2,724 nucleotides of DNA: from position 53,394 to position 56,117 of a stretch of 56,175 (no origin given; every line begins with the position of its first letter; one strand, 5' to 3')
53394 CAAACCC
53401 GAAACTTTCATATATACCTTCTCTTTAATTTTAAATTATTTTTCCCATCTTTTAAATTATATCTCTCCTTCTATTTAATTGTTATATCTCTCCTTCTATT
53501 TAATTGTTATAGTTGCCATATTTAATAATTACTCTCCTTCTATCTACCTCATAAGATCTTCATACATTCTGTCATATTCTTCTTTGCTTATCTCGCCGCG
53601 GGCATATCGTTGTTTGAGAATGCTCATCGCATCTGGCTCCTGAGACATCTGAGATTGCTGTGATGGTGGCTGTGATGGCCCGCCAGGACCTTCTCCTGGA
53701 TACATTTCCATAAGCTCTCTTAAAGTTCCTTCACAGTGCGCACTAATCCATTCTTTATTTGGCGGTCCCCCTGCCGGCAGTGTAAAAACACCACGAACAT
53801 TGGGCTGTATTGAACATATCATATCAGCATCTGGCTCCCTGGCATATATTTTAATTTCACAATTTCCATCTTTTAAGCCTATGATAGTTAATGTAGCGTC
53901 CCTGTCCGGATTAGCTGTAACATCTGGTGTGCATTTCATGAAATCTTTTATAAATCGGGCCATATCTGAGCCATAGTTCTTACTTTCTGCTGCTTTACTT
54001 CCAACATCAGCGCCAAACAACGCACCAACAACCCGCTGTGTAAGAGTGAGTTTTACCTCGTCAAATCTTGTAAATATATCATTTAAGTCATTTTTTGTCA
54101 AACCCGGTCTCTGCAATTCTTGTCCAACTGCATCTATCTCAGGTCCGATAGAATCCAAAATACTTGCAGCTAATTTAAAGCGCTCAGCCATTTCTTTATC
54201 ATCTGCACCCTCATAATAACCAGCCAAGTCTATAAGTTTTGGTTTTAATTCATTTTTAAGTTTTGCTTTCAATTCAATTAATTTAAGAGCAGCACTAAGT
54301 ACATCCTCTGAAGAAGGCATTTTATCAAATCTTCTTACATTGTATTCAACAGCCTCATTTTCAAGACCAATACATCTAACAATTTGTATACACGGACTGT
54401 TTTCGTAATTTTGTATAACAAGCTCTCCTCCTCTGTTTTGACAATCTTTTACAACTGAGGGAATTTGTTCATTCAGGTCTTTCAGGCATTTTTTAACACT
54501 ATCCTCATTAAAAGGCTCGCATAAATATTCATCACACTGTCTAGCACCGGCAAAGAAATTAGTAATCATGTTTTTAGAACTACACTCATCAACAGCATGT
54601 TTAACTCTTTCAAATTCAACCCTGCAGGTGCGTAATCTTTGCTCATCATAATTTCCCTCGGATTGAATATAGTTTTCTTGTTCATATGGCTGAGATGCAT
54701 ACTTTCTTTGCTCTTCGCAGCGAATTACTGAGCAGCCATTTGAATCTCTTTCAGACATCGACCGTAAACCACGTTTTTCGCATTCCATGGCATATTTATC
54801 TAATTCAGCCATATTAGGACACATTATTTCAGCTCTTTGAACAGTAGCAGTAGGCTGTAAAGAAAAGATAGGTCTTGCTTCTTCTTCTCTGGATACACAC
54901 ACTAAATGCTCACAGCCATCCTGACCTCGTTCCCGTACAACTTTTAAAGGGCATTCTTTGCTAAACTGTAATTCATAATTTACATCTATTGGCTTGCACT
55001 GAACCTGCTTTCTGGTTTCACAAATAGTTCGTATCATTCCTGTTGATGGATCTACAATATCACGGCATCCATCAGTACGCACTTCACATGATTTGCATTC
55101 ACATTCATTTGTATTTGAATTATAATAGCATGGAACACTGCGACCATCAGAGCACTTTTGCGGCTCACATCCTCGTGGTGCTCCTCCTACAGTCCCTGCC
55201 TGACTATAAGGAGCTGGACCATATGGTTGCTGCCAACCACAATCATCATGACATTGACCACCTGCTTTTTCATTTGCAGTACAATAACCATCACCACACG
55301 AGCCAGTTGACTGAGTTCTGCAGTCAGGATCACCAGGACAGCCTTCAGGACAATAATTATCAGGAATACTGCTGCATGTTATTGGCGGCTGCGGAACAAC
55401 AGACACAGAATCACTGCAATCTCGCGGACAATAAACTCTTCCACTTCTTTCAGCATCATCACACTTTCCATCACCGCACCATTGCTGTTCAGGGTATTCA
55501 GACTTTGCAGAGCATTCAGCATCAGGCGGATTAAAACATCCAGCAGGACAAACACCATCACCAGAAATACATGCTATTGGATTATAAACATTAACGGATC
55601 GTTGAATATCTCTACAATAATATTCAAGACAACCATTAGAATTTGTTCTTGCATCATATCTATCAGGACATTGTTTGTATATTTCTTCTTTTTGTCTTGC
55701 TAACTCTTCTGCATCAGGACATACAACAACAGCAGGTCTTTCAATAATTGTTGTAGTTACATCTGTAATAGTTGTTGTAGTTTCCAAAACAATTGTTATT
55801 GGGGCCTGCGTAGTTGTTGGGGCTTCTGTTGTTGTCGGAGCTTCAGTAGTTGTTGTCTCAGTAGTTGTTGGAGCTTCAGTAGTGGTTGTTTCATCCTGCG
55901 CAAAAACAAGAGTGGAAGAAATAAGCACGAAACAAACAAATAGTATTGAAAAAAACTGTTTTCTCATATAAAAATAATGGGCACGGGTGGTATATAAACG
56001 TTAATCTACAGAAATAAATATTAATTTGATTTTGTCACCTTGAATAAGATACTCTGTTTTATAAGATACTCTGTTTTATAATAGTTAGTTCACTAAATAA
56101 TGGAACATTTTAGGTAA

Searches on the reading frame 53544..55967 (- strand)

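Call 22: search_protein_families(library=ncbifam, proteins=[window:53544-55967:-], max_evalue=0.00001)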
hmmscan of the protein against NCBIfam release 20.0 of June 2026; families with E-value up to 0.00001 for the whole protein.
window:53544-55967:- (807 aa): 0 families

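Call 73: search_protein_families(library=pfam, proteins=[window:53544-55967:-], max_evalue=0.001)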
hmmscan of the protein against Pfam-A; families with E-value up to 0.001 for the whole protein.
window:53544-55967:- (807 aa): 2 families
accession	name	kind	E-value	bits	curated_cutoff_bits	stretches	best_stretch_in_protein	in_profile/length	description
PF09851.14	SHOCT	-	2.5e-08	33.8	27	1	779-805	1-27/28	Short C-terminal domain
PF21827.1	New_glue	-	0.00057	20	31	0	11-73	7-61/94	New glue protein family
